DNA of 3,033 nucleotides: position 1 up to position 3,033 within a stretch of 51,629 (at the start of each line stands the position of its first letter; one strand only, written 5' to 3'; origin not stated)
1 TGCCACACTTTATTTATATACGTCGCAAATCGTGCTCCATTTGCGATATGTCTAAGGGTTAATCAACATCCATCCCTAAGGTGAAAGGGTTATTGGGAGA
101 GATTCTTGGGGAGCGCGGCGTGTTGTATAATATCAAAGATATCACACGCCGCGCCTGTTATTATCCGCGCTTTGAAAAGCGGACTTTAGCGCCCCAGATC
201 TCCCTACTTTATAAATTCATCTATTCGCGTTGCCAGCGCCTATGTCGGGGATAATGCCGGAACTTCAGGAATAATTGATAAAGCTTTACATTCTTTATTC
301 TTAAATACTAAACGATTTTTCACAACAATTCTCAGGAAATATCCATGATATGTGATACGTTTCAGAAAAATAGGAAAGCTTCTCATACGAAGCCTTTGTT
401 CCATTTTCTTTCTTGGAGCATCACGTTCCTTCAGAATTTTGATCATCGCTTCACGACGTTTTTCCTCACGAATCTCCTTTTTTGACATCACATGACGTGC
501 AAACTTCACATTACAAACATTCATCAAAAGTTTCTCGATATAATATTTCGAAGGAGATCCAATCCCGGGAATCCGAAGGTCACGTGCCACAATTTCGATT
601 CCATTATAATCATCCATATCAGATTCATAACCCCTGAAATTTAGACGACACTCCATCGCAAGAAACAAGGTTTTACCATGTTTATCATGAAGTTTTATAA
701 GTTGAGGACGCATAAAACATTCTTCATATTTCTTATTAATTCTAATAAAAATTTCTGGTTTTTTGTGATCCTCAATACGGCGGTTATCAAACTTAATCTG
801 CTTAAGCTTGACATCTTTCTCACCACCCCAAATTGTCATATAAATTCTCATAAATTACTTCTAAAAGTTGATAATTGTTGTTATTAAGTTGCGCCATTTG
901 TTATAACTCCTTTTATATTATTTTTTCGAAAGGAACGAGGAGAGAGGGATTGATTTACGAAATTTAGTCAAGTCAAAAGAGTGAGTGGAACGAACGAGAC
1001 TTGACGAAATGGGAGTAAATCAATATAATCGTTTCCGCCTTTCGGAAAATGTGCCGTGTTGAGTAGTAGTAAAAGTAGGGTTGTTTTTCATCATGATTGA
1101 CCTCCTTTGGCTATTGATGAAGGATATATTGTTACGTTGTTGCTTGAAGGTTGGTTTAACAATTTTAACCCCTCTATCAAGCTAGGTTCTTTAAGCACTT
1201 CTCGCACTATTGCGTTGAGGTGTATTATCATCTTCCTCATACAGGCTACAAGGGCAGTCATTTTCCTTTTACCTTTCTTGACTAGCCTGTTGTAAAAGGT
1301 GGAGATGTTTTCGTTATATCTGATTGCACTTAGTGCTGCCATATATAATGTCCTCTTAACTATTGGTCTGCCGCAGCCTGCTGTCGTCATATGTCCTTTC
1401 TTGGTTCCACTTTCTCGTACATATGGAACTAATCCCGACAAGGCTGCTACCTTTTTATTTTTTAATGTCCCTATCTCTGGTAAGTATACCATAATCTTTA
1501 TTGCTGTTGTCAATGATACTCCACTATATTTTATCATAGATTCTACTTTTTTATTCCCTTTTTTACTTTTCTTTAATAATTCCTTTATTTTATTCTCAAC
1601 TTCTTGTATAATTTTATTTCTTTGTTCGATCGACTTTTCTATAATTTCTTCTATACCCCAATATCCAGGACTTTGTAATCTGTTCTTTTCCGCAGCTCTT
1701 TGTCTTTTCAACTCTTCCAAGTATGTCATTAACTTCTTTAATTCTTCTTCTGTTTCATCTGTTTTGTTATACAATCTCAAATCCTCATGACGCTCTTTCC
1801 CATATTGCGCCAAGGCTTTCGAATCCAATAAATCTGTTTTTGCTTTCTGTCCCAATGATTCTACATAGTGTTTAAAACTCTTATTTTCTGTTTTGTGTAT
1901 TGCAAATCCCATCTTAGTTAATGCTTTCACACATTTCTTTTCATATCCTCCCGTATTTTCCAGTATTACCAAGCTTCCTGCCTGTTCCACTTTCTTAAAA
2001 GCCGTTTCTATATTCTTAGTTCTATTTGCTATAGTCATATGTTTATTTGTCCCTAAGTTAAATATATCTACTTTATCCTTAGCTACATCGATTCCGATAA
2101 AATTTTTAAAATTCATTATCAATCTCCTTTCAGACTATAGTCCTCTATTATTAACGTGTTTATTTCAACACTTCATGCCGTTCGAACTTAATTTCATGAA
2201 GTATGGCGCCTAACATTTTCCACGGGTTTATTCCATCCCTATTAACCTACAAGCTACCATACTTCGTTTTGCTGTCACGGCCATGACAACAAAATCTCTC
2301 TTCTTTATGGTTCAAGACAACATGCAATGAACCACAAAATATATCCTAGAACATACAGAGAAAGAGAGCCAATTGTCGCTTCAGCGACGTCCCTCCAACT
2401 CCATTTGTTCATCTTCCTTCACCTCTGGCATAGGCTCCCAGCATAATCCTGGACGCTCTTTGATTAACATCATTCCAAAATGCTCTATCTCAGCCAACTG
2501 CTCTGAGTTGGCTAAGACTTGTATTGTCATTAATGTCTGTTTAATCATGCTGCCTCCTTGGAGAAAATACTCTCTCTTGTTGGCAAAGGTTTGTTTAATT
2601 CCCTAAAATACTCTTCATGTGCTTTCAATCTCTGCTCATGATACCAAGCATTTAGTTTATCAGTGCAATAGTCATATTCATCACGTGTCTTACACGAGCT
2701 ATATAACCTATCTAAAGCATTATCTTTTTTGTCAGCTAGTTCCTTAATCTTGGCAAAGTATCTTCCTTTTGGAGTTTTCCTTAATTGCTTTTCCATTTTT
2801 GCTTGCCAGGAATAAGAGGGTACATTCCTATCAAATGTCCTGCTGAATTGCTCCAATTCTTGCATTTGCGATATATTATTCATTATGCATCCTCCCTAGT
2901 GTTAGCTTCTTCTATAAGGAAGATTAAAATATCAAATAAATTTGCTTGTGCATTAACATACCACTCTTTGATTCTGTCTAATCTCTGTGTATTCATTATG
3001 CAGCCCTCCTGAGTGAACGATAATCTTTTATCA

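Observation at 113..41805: Family of GC-rich ~45-nt hairpins with covarying stems and a conserved loop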

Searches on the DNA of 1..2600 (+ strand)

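Call 30: search_rna_families(source=window, start=1, end=2600, threshold=evalue, max_evalue=1)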
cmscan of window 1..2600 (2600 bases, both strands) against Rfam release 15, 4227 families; matches with E-value up to 1: 0.
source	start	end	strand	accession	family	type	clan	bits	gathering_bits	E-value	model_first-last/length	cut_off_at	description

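Call 65: build_rna_model(alignment_id=A1, structure=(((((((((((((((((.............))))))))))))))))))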
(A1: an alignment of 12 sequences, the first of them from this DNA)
Model R1 built from alignment A1 (12 sequences, 47 columns); structure: as given.
model positions 42; base pairs 15; branch points 0; effective number of sequences 5.81; information 1.305 bits per position. Calibrated on 0.2 Mb of random sequence (short: E-values are rough).
structure used (alignment columns):
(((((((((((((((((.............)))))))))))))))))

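Call 66: search_with_rna_model(model_id=R1, sources=[window, L002, L003, L007, L009, L010, L014], filters=off, max_evalue=10)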
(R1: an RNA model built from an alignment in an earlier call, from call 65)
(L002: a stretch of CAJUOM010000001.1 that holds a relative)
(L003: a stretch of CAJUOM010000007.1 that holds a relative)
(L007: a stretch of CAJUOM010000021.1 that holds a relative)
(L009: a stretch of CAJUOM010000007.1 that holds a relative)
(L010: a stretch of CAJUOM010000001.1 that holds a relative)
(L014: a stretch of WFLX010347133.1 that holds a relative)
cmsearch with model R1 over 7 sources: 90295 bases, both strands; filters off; matches with E-value up to 10: 26.
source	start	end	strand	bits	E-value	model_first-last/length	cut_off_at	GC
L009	4770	4811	+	70.2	8e-15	1-42/42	no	0.62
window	31539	31580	+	68.3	2.3e-14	1-42/42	no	0.57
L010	1741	1782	+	68.3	2.3e-14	1-42/42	no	0.57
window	25105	25146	+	67.8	3.1e-14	1-42/42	no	0.5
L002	615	656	+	67.8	3.1e-14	1-42/42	no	0.62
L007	5822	5863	+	67.5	3.7e-14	1-42/42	no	0.62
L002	5474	5515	-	67.2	4.4e-14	1-42/42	no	0.55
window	41764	41805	+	66.2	8.1e-14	1-42/42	no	0.57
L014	399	440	+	65.7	1e-13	1-42/42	no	0.5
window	113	154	+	62.4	7.1e-13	1-42/42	no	0.52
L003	116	158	-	59.8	3.2e-12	1-42/42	no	0.53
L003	6070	6111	-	59.6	3.6e-12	1-42/42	no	0.6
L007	4436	4478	+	56.9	1.7e-11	1-42/42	no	0.58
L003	116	158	+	46.1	8.5e-09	1-42/42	no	0.53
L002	615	656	-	45.9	1e-08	1-42/42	no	0.62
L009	4770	4811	-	45.8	1e-08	1-42/42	no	0.62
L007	5822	5863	-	45.8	1e-08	1-42/42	no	0.62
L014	399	440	-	45.1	1.6e-08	1-42/42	no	0.5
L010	1741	1782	-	43.7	3.4e-08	1-42/42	no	0.57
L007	4436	4478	-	39.5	4e-07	1-42/42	no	0.58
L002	5474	5515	+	39.3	4.4e-07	1-42/42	no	0.55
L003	6070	6111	+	35.8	3.3e-06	1-42/42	no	0.6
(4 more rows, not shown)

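Call 69: search_with_rna_model(model_id=R1, sources=[L016, L017, L018, L019, L020], filters=off, max_evalue=1)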
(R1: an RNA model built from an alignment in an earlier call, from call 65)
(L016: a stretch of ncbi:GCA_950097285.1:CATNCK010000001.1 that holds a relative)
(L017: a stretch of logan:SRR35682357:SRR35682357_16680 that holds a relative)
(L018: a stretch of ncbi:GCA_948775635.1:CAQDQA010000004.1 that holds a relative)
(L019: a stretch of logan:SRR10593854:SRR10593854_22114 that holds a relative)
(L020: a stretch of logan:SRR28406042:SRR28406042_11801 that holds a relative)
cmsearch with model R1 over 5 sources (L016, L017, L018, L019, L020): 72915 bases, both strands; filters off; matches with E-value up to 1: 13.
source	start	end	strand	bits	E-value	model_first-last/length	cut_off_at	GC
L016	19697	19738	+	68.3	1.9e-14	1-42/42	no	0.57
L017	17716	17757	+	68.3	1.9e-14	1-42/42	no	0.57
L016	9800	9841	+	58.9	4.4e-12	1-42/42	no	0.57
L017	7819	7860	+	58.9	4.4e-12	1-42/42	no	0.57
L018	6681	6722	+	58.9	4.4e-12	1-42/42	no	0.57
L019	2979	3020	+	58.9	4.4e-12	1-42/42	no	0.57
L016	9800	9841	-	46.1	7.2e-09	1-42/42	no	0.57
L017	7819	7860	-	46.1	7.2e-09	1-42/42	no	0.57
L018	6681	6722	-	46.1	7.2e-09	1-42/42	no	0.57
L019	2979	3020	-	46.1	7.2e-09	1-42/42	no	0.57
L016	19697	19738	-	43.7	2.8e-08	1-42/42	no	0.57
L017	17716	17757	-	43.7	2.8e-08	1-42/42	no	0.57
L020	9887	9914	+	33.7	9.3e-06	8-35/42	no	0.36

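Call 74: search_with_rna_model(model_id=R1, sources=[L021, L022, L023, L024, L025, L026], filters=off, max_evalue=1)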
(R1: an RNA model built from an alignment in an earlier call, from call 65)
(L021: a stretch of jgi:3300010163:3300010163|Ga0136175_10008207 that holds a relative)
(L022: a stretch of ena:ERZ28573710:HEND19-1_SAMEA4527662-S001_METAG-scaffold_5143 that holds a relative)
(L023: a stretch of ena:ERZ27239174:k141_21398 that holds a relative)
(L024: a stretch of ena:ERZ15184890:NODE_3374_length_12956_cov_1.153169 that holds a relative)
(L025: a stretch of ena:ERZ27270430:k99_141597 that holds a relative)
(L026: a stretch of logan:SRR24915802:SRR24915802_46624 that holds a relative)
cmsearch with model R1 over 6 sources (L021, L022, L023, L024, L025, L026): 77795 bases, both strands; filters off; matches with E-value up to 1: 2.
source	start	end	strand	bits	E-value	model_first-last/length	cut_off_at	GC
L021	7217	7258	-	69.5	1e-14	1-42/42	no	0.62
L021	7217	7258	+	47.9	2.6e-09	1-42/42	no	0.62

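Call 80: search_with_rna_model(model_id=R1, sources=[L027, L028, L029, L030, L031, L032, L033, L034], filters=off, max_evalue=0.001)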
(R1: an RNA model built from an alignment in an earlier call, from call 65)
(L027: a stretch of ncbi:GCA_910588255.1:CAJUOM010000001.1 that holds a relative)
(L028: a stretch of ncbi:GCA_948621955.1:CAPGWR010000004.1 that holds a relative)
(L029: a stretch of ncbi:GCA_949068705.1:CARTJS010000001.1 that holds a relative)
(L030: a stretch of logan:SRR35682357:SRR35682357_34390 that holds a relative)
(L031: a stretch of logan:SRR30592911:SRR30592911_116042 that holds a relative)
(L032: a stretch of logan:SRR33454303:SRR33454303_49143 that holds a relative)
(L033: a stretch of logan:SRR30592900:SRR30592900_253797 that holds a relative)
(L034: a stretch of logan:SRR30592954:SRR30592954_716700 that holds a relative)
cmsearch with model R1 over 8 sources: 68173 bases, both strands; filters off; matches with E-value up to 0.001: 12.
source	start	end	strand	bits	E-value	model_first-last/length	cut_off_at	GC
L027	4334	4375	+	68.3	1.8e-14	1-42/42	no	0.57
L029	4334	4375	+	68.3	1.8e-14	1-42/42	no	0.57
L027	17168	17210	+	53.6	8.6e-11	1-42/42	no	0.65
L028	10644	10686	+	53.6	8.6e-11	1-42/42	no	0.65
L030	11047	11089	+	53.6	8.6e-11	1-42/42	no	0.65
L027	4334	4375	-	43.7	2.6e-08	1-42/42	no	0.57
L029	4334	4375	-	43.7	2.6e-08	1-42/42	no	0.57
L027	19854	19893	+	38.5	5.2e-07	1-42/42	no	0.43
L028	13330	13369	+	38.5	5.2e-07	1-42/42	no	0.43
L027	17168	17210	-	34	7e-06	1-42/42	no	0.65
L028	10644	10686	-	34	7e-06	1-42/42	no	0.65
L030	11047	11089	-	34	7e-06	1-42/42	no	0.65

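Call 96: search_with_rna_model(model_id=R1, sources=[L038, L039, L040, L041, L035], filters=off, max_evalue=1)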
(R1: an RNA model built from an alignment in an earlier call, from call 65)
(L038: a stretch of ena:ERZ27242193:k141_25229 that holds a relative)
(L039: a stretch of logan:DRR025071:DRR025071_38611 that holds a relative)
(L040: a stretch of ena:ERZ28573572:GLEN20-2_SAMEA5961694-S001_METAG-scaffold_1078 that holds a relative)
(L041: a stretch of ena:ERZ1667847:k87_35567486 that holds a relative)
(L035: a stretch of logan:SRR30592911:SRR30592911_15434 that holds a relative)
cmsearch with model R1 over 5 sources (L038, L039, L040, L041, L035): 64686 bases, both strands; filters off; matches with E-value up to 1: 2.
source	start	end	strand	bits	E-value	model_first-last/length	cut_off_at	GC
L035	1429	1470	-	63.8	2.3e-13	1-42/42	no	0.55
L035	1429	1470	+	43.5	2.7e-08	1-42/42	no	0.55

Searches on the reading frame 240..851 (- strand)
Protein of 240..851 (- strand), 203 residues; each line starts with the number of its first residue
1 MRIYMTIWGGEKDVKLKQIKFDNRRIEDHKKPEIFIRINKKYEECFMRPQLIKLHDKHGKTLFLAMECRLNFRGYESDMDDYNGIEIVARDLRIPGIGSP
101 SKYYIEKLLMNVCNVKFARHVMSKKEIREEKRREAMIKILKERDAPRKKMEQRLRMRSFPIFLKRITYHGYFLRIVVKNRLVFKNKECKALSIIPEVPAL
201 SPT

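Call 24: search_protein_families(library=pfam, proteins=[window:240-851:-])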
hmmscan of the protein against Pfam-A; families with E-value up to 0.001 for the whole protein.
window:240-851:- (203 aa): 0 families

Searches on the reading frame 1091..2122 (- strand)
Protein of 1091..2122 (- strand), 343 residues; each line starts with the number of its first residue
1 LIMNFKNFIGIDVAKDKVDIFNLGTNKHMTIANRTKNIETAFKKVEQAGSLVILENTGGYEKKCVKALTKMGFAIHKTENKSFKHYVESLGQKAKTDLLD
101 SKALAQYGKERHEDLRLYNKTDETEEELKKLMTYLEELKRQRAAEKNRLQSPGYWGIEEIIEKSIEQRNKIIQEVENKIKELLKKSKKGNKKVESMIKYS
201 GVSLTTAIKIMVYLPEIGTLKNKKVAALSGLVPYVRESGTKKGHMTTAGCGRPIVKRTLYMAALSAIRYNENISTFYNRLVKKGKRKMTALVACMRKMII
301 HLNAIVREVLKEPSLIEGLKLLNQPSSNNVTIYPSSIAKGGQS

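Call 24: search_protein_families(library=pfam, proteins=[window:1091-2122:-])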
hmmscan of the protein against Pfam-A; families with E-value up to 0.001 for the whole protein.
window:1091-2122:- (343 aa): 2 families
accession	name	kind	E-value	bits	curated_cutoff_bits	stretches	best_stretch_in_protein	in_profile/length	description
PF01548.23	DEDD_Tnp_IS110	-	5.4e-19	68.9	29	1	9-151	1-148/155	Transposase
PF02371.22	Transposase_20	-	3.4e-13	50.2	21.3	1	200-277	8-86/87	Transposase IS116/IS110/IS902 family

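Call 31: find_encoding_contigs(protein=window:1091-2116:-, flank=4000, max_places=10)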
Protein window:1091-2116:- (341 aa): no gene with exactly this product is on record in the collection.

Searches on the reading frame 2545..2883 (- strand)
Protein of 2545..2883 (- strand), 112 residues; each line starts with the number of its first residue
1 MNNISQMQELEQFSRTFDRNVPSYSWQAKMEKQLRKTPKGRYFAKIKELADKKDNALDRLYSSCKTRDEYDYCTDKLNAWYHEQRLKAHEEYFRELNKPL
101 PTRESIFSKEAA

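Call 63: search_protein_families(library=pfam, proteins=[window:2545-2883:-], max_evalue=0.01)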
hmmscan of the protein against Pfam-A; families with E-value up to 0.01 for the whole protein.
window:2545-2883:- (112 aa): 0 families
